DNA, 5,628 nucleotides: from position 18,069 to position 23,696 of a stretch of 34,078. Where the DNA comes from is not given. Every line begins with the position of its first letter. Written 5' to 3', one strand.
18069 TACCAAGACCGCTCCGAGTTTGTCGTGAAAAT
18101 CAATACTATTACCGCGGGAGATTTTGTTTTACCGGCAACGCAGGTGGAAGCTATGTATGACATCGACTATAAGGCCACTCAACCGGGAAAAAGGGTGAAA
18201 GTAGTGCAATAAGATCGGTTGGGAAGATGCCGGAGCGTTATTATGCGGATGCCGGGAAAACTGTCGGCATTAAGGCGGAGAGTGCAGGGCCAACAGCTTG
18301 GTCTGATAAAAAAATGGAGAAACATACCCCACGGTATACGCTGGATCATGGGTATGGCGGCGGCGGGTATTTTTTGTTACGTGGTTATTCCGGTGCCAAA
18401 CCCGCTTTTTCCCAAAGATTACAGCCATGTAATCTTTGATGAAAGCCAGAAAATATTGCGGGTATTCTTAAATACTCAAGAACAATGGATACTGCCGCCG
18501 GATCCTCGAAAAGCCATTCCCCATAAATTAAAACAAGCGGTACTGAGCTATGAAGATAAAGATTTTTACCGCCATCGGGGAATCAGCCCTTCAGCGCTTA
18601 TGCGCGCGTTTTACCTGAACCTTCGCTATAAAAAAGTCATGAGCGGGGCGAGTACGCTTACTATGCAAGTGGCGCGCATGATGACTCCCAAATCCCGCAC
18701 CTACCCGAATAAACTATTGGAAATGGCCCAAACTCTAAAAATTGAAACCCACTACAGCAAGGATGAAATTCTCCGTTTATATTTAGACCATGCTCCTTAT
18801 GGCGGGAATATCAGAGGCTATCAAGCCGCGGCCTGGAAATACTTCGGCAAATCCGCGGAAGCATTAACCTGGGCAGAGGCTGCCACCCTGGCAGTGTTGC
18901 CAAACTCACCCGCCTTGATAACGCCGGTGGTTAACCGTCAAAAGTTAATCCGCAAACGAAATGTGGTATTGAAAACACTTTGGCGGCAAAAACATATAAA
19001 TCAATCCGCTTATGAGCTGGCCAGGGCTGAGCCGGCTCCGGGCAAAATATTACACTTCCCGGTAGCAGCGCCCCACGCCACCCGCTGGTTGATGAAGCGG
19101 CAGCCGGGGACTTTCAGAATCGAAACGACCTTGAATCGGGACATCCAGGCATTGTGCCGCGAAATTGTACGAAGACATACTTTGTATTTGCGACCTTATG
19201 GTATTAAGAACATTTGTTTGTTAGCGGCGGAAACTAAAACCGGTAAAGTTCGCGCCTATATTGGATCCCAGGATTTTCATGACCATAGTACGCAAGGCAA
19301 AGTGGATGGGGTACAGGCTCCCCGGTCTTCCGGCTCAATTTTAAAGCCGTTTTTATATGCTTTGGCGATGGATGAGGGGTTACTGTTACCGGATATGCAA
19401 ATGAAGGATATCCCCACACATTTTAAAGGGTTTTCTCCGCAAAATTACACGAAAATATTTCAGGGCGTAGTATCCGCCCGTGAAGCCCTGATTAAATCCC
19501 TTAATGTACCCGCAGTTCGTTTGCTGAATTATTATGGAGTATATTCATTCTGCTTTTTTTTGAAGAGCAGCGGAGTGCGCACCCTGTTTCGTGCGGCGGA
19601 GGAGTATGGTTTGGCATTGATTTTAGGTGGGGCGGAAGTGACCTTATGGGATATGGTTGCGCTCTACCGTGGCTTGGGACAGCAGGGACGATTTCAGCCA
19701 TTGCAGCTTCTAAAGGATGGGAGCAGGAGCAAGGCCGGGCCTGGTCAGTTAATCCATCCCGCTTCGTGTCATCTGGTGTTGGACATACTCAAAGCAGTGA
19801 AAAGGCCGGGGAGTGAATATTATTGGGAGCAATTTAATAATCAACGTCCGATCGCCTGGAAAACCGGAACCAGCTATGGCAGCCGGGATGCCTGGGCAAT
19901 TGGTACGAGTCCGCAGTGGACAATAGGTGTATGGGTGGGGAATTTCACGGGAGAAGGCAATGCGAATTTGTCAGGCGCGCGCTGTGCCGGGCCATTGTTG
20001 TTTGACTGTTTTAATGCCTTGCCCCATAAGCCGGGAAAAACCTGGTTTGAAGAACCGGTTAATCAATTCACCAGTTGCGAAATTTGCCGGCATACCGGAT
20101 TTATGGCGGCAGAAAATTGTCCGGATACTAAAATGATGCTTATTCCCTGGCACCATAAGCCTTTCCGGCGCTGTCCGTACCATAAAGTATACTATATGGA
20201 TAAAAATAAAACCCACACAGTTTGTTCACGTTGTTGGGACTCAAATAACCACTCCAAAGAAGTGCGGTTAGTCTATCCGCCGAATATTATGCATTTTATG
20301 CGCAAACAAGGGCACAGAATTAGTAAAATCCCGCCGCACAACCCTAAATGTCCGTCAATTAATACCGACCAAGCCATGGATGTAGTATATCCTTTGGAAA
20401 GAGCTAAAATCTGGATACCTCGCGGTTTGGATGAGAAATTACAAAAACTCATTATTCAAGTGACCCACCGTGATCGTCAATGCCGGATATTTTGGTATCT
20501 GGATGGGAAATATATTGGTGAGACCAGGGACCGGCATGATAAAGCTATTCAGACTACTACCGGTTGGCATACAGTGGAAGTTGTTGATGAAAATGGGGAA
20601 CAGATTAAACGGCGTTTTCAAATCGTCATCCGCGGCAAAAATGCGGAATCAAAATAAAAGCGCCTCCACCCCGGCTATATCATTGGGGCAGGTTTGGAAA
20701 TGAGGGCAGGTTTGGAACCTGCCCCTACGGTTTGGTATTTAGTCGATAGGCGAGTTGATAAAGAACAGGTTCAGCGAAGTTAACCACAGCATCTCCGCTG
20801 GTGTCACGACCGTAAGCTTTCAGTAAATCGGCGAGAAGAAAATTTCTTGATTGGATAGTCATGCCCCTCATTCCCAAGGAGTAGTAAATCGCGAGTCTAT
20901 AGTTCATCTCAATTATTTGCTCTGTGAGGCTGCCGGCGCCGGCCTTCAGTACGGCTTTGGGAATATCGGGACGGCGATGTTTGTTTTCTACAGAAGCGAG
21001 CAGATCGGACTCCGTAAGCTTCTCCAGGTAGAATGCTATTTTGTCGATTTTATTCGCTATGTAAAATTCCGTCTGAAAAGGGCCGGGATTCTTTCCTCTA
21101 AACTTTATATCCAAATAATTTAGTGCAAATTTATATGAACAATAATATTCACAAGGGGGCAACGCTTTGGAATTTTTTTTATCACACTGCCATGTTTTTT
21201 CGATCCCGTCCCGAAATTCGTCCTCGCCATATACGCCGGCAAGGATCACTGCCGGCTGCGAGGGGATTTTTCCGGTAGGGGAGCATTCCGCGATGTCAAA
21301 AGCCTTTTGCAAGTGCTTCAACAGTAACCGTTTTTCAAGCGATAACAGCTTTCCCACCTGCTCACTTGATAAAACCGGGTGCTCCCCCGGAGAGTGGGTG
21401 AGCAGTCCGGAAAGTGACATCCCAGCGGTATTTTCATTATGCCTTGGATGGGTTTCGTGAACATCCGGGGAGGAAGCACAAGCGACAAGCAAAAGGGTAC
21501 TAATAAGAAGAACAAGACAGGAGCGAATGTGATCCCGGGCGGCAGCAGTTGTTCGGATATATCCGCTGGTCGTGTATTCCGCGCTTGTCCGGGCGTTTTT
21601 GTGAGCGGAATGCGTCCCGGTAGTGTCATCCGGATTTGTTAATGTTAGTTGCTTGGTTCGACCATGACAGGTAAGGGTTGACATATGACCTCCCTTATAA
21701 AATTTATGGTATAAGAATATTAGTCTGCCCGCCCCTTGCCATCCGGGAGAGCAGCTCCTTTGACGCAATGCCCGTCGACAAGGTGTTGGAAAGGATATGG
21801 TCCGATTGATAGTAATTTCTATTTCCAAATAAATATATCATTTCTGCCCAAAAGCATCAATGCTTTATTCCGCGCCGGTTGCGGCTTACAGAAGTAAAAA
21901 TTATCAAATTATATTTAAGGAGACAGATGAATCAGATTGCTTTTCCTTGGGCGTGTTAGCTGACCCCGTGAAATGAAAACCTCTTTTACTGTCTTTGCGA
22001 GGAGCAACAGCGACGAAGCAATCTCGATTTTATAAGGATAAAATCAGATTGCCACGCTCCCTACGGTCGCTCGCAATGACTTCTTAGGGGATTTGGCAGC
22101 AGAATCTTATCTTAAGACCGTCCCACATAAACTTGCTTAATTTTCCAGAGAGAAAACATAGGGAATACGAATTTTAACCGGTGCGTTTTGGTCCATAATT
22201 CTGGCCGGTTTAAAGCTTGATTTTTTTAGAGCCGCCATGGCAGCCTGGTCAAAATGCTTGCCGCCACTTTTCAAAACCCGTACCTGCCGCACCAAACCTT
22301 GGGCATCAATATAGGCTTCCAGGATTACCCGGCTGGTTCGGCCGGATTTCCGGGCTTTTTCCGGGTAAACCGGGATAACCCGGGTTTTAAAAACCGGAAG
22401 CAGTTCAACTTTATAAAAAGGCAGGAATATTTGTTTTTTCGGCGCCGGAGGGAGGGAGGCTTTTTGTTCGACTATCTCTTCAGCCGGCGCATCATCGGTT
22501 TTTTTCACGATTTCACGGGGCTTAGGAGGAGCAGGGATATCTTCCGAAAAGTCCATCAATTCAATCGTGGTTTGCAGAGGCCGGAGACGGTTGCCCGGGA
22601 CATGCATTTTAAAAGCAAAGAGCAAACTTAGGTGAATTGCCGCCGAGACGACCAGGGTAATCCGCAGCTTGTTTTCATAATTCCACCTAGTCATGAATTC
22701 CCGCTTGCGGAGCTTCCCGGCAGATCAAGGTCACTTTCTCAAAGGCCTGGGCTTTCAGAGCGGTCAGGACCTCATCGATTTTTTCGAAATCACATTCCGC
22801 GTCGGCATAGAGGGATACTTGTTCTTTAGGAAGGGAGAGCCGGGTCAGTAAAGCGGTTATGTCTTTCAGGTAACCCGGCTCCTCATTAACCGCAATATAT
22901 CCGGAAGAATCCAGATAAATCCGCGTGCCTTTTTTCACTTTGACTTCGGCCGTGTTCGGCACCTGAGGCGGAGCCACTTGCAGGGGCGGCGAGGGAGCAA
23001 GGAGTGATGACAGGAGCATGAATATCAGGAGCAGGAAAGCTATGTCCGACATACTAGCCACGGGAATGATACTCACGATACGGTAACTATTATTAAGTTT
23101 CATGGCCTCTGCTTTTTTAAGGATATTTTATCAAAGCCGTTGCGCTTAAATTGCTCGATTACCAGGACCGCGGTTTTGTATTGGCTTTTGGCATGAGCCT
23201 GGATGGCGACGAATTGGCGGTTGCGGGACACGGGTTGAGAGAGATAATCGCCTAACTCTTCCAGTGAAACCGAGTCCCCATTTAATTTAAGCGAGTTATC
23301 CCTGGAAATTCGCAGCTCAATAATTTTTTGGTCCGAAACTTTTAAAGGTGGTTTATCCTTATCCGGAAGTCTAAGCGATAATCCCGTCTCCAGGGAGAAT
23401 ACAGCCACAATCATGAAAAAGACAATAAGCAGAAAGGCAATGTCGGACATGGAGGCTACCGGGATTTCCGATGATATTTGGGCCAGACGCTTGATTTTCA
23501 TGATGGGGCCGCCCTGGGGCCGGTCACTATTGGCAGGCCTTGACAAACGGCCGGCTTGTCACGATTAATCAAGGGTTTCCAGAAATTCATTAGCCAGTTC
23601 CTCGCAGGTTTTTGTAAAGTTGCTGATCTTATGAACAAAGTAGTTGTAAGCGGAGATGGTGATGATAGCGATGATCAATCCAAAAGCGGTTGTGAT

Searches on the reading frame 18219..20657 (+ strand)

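Call 6: search_protein_families(library=pfam, proteins=[window:18219-20657:+], max_evalue=0.01)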
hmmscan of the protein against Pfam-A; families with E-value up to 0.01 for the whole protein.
window:18219-20657:+ (812 aa): 3 families
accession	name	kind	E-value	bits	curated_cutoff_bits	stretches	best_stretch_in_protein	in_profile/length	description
PF00912.28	Transgly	-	1.3e-51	175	27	1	97-253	19-176/178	Transglycosylase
PF06832.18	BiPBP_C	-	3.6e-18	65.7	26.8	1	716-800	8-90/90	Penicillin-Binding Protein C-terminus Family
PF00905.27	Transpeptidase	-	1.7e-13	50.9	22.1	1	333-556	2-246/299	Penicillin binding protein transpeptidase domain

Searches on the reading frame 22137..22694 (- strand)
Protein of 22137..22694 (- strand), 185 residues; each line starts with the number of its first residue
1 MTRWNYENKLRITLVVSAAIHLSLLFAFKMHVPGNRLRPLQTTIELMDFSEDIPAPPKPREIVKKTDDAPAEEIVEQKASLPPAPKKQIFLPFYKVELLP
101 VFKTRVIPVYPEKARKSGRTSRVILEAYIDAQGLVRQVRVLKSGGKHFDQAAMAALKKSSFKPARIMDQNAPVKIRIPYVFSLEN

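Call 40: search_protein_families(library=pfam, proteins=[window:22137-22694:-], max_evalue=0.001)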
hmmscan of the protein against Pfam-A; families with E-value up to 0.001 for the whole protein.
window:22137-22694:- (185 aa): 1 family
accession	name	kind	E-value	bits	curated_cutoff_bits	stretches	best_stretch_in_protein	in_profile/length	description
PF03544.19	TonB_C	-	1.2e-17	64.5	24.6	1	108-183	3-79/79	Gram-negative bacterial TonB protein C-terminal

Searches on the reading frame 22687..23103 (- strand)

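Call 40: search_protein_families(library=pfam, proteins=[window:22687-23103:-], max_evalue=0.001)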
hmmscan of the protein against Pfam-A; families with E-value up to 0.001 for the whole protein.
window:22687-23103:- (138 aa): 1 family
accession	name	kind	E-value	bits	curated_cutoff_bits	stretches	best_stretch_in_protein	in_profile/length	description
PF02472.21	ExbD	-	4.9e-17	62.6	25.4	1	13-127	8-124/128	Biopolymer transport protein ExbD/TolR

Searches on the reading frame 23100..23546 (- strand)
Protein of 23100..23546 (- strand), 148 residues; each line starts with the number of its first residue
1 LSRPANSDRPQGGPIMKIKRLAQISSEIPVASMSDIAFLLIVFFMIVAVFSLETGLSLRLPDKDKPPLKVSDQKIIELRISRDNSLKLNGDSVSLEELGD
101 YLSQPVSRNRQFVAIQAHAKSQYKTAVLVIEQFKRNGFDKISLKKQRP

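Call 40: search_protein_families(library=pfam, proteins=[window:23100-23546:-], max_evalue=0.001)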
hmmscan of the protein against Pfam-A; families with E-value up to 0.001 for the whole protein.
window:23100-23546:- (148 aa): 1 family
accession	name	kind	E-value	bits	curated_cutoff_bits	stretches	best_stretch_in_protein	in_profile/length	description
PF02472.21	ExbD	-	8.2e-25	87.8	25.4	1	26-144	6-124/128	Biopolymer transport protein ExbD/TolR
